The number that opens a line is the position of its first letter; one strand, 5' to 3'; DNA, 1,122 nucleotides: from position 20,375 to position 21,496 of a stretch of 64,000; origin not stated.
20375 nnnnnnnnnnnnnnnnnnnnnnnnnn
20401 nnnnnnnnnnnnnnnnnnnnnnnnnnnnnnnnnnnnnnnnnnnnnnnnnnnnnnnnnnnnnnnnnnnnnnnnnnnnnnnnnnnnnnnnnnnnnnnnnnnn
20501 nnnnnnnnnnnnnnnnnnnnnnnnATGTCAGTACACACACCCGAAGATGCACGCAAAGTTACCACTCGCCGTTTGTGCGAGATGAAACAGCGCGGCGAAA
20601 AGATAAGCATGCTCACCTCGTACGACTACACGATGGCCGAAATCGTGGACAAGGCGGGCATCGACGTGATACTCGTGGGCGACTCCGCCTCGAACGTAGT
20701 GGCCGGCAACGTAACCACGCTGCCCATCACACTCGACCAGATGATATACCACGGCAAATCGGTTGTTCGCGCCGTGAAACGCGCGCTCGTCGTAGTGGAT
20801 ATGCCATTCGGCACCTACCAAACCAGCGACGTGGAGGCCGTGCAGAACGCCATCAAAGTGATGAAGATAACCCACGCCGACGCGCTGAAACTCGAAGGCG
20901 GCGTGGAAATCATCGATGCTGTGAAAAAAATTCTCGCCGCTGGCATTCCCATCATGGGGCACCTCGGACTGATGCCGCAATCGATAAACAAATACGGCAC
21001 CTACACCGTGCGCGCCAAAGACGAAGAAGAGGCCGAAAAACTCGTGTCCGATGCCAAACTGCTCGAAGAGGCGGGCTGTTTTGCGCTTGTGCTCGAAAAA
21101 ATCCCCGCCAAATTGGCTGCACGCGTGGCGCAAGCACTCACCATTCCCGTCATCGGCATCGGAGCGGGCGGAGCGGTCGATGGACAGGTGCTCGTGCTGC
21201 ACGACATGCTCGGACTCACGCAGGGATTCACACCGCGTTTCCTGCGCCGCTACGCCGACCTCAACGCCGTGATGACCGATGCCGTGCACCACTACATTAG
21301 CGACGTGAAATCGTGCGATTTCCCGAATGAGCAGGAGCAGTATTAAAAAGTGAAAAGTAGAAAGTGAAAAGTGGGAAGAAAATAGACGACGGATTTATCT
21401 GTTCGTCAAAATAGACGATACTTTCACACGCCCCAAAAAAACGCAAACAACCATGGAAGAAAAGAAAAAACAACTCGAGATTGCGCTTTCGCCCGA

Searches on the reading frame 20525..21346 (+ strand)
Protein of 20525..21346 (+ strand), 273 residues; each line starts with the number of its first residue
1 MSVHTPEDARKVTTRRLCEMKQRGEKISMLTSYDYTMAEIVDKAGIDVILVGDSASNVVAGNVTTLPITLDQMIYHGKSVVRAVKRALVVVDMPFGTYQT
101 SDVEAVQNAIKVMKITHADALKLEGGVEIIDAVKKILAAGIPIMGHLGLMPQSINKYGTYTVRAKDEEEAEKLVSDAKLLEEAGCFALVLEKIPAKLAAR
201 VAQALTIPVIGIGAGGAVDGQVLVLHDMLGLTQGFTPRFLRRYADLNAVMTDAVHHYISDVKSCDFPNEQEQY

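Call 13: search_protein_families(library=pfam, proteins=[window:20525-21346:+])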
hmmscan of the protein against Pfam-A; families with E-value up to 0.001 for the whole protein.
window:20525-21346:+ (273 aa): 1 family
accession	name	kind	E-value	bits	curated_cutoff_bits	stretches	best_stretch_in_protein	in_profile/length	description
PF02548.21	Pantoate_transf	-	8.6e-113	376.5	28.7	1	11-269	1-259/259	Ketopantoate hydroxymethyltransferase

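Call 37: find_encoding_contigs(protein=window:20525-21346:+, flank=3000, max_places=8)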
Protein window:20525-21346:+ (273 aa): 8 contigs read that carry it; 7 places shown.
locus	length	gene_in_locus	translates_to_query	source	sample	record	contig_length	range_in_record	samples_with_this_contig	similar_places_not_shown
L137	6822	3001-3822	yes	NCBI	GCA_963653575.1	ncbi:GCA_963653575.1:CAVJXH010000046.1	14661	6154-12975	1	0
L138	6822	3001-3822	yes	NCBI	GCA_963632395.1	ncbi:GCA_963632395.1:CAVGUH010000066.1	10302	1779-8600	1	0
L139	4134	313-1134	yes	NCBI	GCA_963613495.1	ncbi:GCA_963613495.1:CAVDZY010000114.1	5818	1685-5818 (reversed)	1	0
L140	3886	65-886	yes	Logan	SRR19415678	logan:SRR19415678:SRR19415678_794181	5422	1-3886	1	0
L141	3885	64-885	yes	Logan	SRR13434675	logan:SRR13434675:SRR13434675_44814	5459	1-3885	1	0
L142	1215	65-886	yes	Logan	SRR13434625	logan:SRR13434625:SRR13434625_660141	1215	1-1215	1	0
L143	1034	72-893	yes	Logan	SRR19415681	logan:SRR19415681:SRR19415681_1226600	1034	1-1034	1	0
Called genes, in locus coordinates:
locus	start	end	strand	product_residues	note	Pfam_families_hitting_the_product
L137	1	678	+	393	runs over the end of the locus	PF13506:Glyco_transf_21, PF00535:Glycos_transf_2, PF13641:Glyco_tranf_2_3, PF13632:Glyco_trans_2_3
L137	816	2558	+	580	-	PF03993:DUF349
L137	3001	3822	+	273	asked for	PF02548:Pantoate_transf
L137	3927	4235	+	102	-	PF11950:DUF3467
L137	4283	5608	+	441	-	PF01171:ATP_bind_3, PF28558:TilS_SCL, PF11734:TilS_C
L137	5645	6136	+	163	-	-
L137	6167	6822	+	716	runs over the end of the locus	PF00082:Peptidase_S8, PF18962:Por_Secre_tail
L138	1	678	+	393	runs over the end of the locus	PF13506:Glyco_transf_21, PF00535:Glycos_transf_2, PF13641:Glyco_tranf_2_3, PF13632:Glyco_trans_2_3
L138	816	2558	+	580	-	PF03993:DUF349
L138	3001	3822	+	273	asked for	PF02548:Pantoate_transf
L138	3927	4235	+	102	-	PF11950:DUF3467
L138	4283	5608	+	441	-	PF01171:ATP_bind_3, PF28558:TilS_SCL, PF11734:TilS_C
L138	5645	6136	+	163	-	-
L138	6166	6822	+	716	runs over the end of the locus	PF00082:Peptidase_S8, PF18962:Por_Secre_tail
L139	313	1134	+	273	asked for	PF02548:Pantoate_transf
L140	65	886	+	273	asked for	PF02548:Pantoate_transf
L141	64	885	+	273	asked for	PF02548:Pantoate_transf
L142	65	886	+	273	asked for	PF02548:Pantoate_transf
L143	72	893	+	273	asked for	PF02548:Pantoate_transf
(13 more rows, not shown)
